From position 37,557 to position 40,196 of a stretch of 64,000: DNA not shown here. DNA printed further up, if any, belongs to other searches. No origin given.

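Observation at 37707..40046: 779-aa fusion of an amidohydrolase_2 metal hydrolase with a class-III PLP aminotransferase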

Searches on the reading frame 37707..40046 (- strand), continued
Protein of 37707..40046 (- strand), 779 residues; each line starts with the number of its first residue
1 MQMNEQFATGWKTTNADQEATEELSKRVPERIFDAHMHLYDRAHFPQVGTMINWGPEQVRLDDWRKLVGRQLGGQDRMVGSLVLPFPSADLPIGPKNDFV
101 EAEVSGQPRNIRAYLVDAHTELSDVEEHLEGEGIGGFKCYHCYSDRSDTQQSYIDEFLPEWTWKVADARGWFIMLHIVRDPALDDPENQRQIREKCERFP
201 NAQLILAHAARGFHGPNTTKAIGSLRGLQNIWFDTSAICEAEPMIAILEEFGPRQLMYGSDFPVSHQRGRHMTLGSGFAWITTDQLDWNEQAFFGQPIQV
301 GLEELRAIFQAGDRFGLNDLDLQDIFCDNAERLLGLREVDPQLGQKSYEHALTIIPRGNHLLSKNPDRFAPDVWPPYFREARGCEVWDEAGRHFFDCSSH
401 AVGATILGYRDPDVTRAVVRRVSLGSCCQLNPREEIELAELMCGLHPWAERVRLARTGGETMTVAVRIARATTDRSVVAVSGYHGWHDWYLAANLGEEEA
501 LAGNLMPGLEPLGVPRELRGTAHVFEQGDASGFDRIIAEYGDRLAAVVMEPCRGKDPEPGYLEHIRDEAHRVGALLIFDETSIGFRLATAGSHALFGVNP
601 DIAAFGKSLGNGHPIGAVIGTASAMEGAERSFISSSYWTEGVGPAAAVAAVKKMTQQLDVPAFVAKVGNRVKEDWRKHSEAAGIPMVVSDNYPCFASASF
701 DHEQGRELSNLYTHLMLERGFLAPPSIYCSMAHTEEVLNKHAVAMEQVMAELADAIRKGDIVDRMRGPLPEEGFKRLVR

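Call 20: find_related_loci(query=A1, collection=genome_contigs, flank=10000)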
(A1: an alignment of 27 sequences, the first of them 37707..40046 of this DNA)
Query A1 (779 aa) in genome_contigs; peptide patterns used: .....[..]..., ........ (x = any residue, [..] = any of these).
600 stretches matched a pattern (row limit reached: there are more); 596 encode a relative of the query (tblastn E <= 1e-3); the best 80 are kept; 80 distinct loci.
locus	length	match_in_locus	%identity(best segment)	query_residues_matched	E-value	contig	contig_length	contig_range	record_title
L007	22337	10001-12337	81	1-779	0e+0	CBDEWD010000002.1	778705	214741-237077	MAG: Spirochaetia bacterium isolate c5f6e9bc-bcaa-411e-bf86-d1d97e606e4d genome assembly, contig: contig_2, whole genome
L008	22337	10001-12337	81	1-779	0e+0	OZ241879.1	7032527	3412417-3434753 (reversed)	MAG: Spirochaetia bacterium isolate 33422d00-efb0-4b49-bd16-f937cda21374 genome assembly, chromosome: 1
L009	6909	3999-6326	56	2-778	0e+0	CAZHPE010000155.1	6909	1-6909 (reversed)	MAG TPA_asm: uncultured candidatus Brocadiaceae bacterium isolate SRP308112_co1_111 genome assembly, contig: NODE_21745_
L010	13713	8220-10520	56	11-778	0e+0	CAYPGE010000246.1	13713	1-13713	MAG TPA_asm: uncultured Pirellulaceae bacterium isolate binchicken_co111_480 genome assembly, contig: NODE_9718_length_1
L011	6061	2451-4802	53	10-778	0e+0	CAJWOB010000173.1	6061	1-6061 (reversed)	MAG TPA_asm: uncultured Spirochaetaceae bacterium isolate ERR599156_bin.137_MetaBAT_v2.12.1_MAG genome assembly, contig:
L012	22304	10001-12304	53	10-778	0e+0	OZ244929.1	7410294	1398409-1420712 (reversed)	MAG: Spirochaetia bacterium isolate 8068e3ae-2514-4771-9ed6-15a7f5772894 genome assembly, chromosome: 1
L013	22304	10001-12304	54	10-778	0e+0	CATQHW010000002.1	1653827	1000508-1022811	MAG: uncultured Spirochaetia bacterium isolate 66362a33-eddf-4579-992a-93dc3fc4ae3b genome assembly, contig: contig_2, w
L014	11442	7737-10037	52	11-778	0e+0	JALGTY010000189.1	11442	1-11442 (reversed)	MAG: Candidatus Zipacnadia bacterium isolate Meg22_1012_Bin_300 Meg22_1012_Bin_300_scaffold_41981, whole genome shotgun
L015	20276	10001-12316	52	10-777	0e+0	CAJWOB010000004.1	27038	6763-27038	MAG TPA_asm: uncultured Spirochaetaceae bacterium isolate ERR599156_bin.137_MetaBAT_v2.12.1_MAG genome assembly, contig:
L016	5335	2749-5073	51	2-778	0e+0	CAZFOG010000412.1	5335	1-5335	MAG TPA_asm: uncultured Nitrospiraceae bacterium isolate SRP192927_co6_479 genome assembly, contig: NODE_43067_length_53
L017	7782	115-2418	53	10-778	0e+0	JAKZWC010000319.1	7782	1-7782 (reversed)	MAG: Spirochaetales bacterium isolate Langseth_MAG_00127 Langseth_MAG_00127_000000000319, whole genome shotgun sequence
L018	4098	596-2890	50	11-778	0e+0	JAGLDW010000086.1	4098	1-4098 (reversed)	MAG: Lentisphaeria bacterium isolate SW_4_46 ROV167.bin.46.fa_86, whole genome shotgun sequence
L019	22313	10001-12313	50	1-777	0e+0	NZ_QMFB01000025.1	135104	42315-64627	Paenibacillus contaminans strain CKOBP-6 scaffold25, whole genome shotgun sequence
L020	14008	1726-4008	50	14-777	0e+0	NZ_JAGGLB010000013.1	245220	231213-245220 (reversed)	Paenibacillus eucommiae strain DSM 26048 Ga0454136_13, whole genome shotgun sequence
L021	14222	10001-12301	50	11-779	0e+0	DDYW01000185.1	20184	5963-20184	MAG TPA_asm: Candidatus Hydrogenedentes bacterium UBA2224 UBA2224_contig_29672, whole genome shotgun sequence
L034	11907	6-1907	53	143-779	0e+0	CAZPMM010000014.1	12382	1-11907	MAG TPA_asm: uncultured Rikenellaceae bacterium isolate binchicken_co273_193 genome assembly, contig: NODE_5515_length_1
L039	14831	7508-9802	49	13-778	0e+0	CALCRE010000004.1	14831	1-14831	MAG TPA_asm: uncultured Clostridia bacterium isolate SRR1561991_bin.39_CONCOCT_v1.1_MAG genome assembly, contig: ERZ7240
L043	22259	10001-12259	47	24-778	0e+0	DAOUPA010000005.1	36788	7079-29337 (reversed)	MAG TPA_asm: Planctomicrobium sp. isolate CSMAG_88 CSMAG_88_k127_1763809_length_36788_cov_63.3859, whole genome shotgun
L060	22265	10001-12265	45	24-778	0e+0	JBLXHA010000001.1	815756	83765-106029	MAG: Verrucomicrobiales bacterium isolate ET05-10 T05maxbin_out.040RE.5K@1, whole genome shotgun sequence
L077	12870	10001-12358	39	22-778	6e-173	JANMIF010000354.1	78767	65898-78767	MAG: Planctomyces sp. isolate OTE_70_metabat_124 OTE_70_k141_438450, whole genome shotgun sequence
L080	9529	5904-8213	40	22-778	5e-167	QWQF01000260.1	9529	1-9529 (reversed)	MAG: Planctomycetota bacterium isolate ZH-3NOV15-plancto1 ZH-3NOV15-C12536, whole genome shotgun sequence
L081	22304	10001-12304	39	15-777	5e-166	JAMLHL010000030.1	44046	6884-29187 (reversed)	MAG: Chitinophagaceae bacterium isolate ACE_NR_BACT9 ACE_NR_BACT9_30, whole genome shotgun sequence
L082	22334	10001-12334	40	3-777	2e-165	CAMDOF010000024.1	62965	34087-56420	MAG: Opitutus sp. GAS368 isolate TrH-25oct19-122 genome assembly, contig: TrH-25oct19-C643, whole genome shotgun sequenc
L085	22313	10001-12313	40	14-777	4e-164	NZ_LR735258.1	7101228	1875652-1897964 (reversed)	Dyadobacter sp. 32 isolate Dyadobacter sp. 32 sample 2 chromosome 1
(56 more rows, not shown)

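Call 25: search_protein_families(library=pfam, proteins=[L060:6737-8299:+, L039:11017-12141:+, L077:1523-3319:-, L080:3794-4546:-, L081:790-2139:+, L085:20772-21755:+, L080:8359-9093:+, L034:4878-6140:+, L043:16316-17707:-, L081:8909-9880:+], max_evalue=0.001)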
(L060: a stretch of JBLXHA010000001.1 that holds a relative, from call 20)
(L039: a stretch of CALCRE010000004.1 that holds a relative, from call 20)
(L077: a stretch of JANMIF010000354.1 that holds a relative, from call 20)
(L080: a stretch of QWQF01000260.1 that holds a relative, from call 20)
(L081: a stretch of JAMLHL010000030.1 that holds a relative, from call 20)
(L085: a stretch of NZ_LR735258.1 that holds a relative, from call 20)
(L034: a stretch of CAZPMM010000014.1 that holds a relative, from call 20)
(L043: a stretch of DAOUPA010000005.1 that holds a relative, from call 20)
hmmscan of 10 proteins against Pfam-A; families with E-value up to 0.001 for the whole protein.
L060:6737-8299:+ (520 aa): 0 families

L039:11017-12141:+ (374 aa): 2 families
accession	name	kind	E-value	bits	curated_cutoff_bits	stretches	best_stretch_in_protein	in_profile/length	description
PF13088.12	BNR_2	-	1.5e-13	51.2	31.4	1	116-261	11-156/277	BNR repeat-like domain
PF02012.26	BNR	-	6.2e-08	31.9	27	0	247-256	2-11/12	BNR/Asp-box repeat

L077:1523-3319:- (598 aa): 1 family
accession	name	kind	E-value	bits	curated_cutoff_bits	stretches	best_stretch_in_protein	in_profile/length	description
PF00474.23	SSF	-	5.5e-35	121.4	22.8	1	130-538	1-404/406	Sodium:solute symporter family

L080:3794-4546:- (250 aa): 1 family
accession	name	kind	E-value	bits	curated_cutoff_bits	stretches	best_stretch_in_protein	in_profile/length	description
PF05721.19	PhyH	-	1.9e-33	117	22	1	10-212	1-210/213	Phytanoyl-CoA dioxygenase (PhyH)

L081:790-2139:+ (449 aa): 2 families
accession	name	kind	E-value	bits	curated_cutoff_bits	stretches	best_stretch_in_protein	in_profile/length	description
PF04734.18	Ceramidase_alk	-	6.3e-11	42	32.1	1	30-256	29-254/509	Neutral/alkaline non-lysosomal ceramidase, N-terminal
PF09843.14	DUF2070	-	0.00086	18.2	30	0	40-140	425-522/561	Predicted membrane protein (DUF2070)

L085:20772-21755:+ (327 aa): 3 families
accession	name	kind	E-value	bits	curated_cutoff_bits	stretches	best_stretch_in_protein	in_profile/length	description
PF02737.24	3HCDH_N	-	1.2e-38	133.3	22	1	11-188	1-178/180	3-hydroxyacyl-CoA dehydrogenase, NAD binding domain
PF00725.27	3HCDH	-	2.8e-11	44.2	22.1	1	192-290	1-97/97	3-hydroxyacyl-CoA dehydrogenase, C-terminal domain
PF03446.21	NAD_binding_2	-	0.00076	20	21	0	12-46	2-36/161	NAD binding domain of 6-phosphogluconate dehydrogenase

L080:8359-9093:+ (244 aa): 3 families
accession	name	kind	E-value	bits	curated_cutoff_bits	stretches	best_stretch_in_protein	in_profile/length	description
PF07729.17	FCD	-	5.8e-23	82.1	24.3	1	101-221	1-121/125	FCD domain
PF00392.27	GntR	-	1.7e-10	40.9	27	1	15-76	3-64/64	Bacterial regulatory proteins, gntR family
PF13545.12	HTH_Crp_2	-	0.0002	21.7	27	1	34-82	20-67/70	Crp-like helix-turn-helix domain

L034:4878-6140:+ (420 aa): 2 families
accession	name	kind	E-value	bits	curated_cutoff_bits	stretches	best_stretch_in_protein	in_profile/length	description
PF07690.21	MFS_1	-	2.1e-58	198.4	33.4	2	26-376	1-346/347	Major Facilitator Superfamily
PF03137.26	OATP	-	8.1e-06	24.8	25.8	1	111-306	135-372/545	Organic Anion Transporter Polypeptide (OATP) family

L043:16316-17707:- (463 aa): 1 family
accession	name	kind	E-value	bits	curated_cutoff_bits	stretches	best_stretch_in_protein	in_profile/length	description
PF07394.17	DUF1501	-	3e-147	491.3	27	1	46-462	1-390/390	Protein of unknown function (DUF1501)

L081:8909-9880:+ (323 aa): 1 family
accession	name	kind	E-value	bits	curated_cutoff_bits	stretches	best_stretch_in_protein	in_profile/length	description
PF13646.12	HEAT_2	-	1.6e-07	31.9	27.7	0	248-292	30-74/88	HEAT repeats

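Call 38: search_protein_families(library=pfam, proteins=[L019:2227-9990:+, L019:53-2146:+, L019:12481-13314:+, L019:15732-17102:+, L019:17777-19246:+, L020:219-1535:-, L020:4098-5372:-, L020:6246-7241:-, L020:8034-9149:+], max_evalue=0.001)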
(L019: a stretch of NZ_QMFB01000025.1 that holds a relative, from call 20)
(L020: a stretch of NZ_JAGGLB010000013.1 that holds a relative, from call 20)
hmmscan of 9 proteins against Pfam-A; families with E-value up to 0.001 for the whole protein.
L019:2227-9990:+ (2587 aa): 7 families
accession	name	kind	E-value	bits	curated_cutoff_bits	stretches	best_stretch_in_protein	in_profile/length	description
PF00754.31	F5_F8_type_C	-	5.3e-53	178.9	28.2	3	672-749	39-114/127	F5/8 type C domain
PF22633.2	F5_F8_type_C_2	-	6.1e-43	145.8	27.8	2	672-745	24-91/91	NedA-like, galactose-binding domain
PF00395.25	SLH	-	3.5e-29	101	20.8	3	2461-2503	2-44/44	S-layer homology domain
PF13088.12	BNR_2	-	4.7e-26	92.2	31.4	1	1641-1887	14-249/277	BNR repeat-like domain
PF10102.14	DUF2341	-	1.2e-06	29.3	23.4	1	1548-1604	3-66/84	Domain of unknown function (DUF2341)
PF13859.12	BNR_3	-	3.8e-05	23.7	27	1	1642-1831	27-211/308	BNR repeat-like domain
PF02012.26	BNR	-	0.0004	20.4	27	0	1822-1832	2-12/12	BNR/Asp-box repeat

L019:53-2146:+ (697 aa): 4 families
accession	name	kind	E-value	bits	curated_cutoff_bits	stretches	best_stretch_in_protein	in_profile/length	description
PF13517.12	FG-GAP_3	-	4e-46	155.9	26.9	6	381-445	1-61/61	FG-GAP-like repeat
PF01839.29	FG-GAP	-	5.4e-23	80.9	22.1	0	263-283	6-26/37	FG-GAP repeat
PF14783.12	BBS2_Mid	-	0.00011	22.7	27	0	264-288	4-29/108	Ciliary BBSome complex subunit 2, middle region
PF15907.11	Itfg2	-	0.00023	21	27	0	106-126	79-99/330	Integrin-alpha FG-GAP repeat-containing protein 2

L019:12481-13314:+ (277 aa): 1 family
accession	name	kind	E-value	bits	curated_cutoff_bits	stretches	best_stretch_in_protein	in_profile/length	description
PF04909.20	Amidohydro_2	-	2.6e-47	162.4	26.4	1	3-276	1-289/289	Amidohydrolase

L019:15732-17102:+ (456 aa): 2 families
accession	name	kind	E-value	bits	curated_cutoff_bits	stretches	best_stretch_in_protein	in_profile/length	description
PF00174.25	Oxidored_molyb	-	1.7e-37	129.1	24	1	300-445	4-169/169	Oxidoreductase molybdopterin binding domain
PF01292.26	Ni_hydr_CYTB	-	8.3e-06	26.1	30.1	1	42-167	6-158/179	Prokaryotic cytochrome b561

L019:17777-19246:+ (489 aa): 3 families
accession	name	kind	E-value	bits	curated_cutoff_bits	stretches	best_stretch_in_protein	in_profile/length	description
PF02518.31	HATPase_c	-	2.8e-18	66.8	26.4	1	373-480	2-108/111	Histidine kinase-, DNA gyrase B-, and HSP90-like ATPase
PF00512.31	HisKA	-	1.2e-13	51.4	26.9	1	262-326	2-65/66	His Kinase A (phospho-acceptor) domain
PF00672.30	HAMP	-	1.3e-10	41.9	25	1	185-235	2-52/53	HAMP domain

L020:219-1535:- (438 aa): 8 families
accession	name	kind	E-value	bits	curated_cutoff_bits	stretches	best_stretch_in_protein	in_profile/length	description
PF01266.30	DAO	-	2.3e-57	195.6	27.9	1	58-412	1-353/353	FAD dependent oxidoreductase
PF13450.12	NAD_binding_8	-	9.4e-06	26.3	21.9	1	61-98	1-38/68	NAD(P)-binding Rossmann-like domain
PF07992.20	Pyr_redox_2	-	6e-05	23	26.1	0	58-266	2-110/291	Pyridine nucleotide-disulphide oxidoreductase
PF01494.25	FAD_binding_3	-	6.6e-05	22.7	22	1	56-97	1-42/349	FAD binding domain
PF00890.30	FAD_binding_2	-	0.00013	21.7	20.4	1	58-107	1-50/414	FAD binding domain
PF03486.20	HI0933_like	-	0.00015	21.7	50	0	58-159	2-105/244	HI0933-like protein Rossmann domain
PF13738.12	Pyr_redox_3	-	0.00031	20.5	30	0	225-265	94-134/305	Pyridine nucleotide-disulphide oxidoreductase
PF01946.23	Thi4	-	0.00052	19.8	26.2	0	50-100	11-61/235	Thi4 family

L020:4098-5372:- (424 aa): 0 families

L020:6246-7241:- (331 aa): 1 family
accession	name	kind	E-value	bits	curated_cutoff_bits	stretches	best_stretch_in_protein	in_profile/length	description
PF01758.21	SBF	-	8.8e-20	71.6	24.3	1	42-211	4-181/191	Sodium Bile acid symporter family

L020:8034-9149:+ (371 aa): 1 family
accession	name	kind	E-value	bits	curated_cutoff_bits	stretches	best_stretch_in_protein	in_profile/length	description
PF02073.20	Peptidase_M29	-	3.2e-53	181.5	27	1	4-333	3-382/406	Thermophilic metalloprotease (M29)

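Call 50: predict_structure(alignment_id=A1)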
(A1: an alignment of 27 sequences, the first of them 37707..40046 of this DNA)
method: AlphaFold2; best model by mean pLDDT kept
length: 779 residues; sequences in the alignment: 27
mean_pLDDT: 78.6   pTM: 0.71
mean pLDDT of the five models: 78.6, 77.3, 77.1, 68.3, 64.3
residues with pLDDT >= 90: 281; 70-90: 301; 50-70: 122; < 50: 75
segments of 3 or more residues with pLDDT < 50: 1-4, 284-294, 359-379, 426-430, 499-509, 634-639, 768-779
pLDDT, mean of each block of 10 residues (from residue 1): 49 85 93 95 77 81 93 94 90 88 93 94 93 93 89 92 97 88 89 95 88 79 88 91 91 91 83 59 46 63 93 90 95 87 66 66 30 39 57 62 61 78 57 76 86 72 83 88 56 53 41 61 82 93 91 78 94 91 59 81 77 77 85 50 78 81 85 93 91 82 85 79 78 84 92 93 67 35
secondary structure, 60 per line:
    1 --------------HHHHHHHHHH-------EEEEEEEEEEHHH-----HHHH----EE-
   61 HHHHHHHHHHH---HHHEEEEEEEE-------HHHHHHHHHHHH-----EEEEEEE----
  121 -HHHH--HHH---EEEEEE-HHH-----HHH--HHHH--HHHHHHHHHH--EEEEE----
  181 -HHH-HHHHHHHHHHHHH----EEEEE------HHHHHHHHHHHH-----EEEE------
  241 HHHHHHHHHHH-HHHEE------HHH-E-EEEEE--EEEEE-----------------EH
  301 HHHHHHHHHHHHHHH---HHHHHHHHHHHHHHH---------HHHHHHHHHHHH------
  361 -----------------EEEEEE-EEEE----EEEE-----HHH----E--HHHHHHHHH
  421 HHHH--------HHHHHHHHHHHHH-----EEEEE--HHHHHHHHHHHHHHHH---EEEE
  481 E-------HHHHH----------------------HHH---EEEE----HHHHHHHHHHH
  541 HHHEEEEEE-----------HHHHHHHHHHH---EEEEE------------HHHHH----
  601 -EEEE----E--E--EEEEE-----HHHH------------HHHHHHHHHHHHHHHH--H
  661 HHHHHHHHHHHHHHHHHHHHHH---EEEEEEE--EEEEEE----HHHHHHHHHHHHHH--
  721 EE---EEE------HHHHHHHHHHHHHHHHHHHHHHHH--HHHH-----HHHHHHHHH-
elements in order (helices of 4 or more, strands of 3 or more residues): H15-24 E32-41 H50-53 H61-71 E78-85 H93-104 E110-116 H122-125 E134-139 H154-157 H160-169 E172-176 H186-198 E203-207 H214-225 E231-234 H241-251 E270-274 E277-281 H300-315 H319-333 H343-354 E378-383 E385-388 E393-396 H412-424 H433-445 E451-455 H458-473 E477-481 H489-493 E522-525 H530-543 E544-549 H561-571 E575-579 H592-596 E602-605 E616-620 H626-629 H642-657 H660-682 E686-692 E695-700 H705-718 E726-728 H735-758 H761-764 H770-778

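Call 58: search_solved_structures(query=L082:5631-7196:+, max_evalue=0.1)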
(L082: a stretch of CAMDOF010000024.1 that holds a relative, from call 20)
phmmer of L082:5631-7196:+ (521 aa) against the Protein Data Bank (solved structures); distinct sequences matched with E-value up to 0.1: 0.
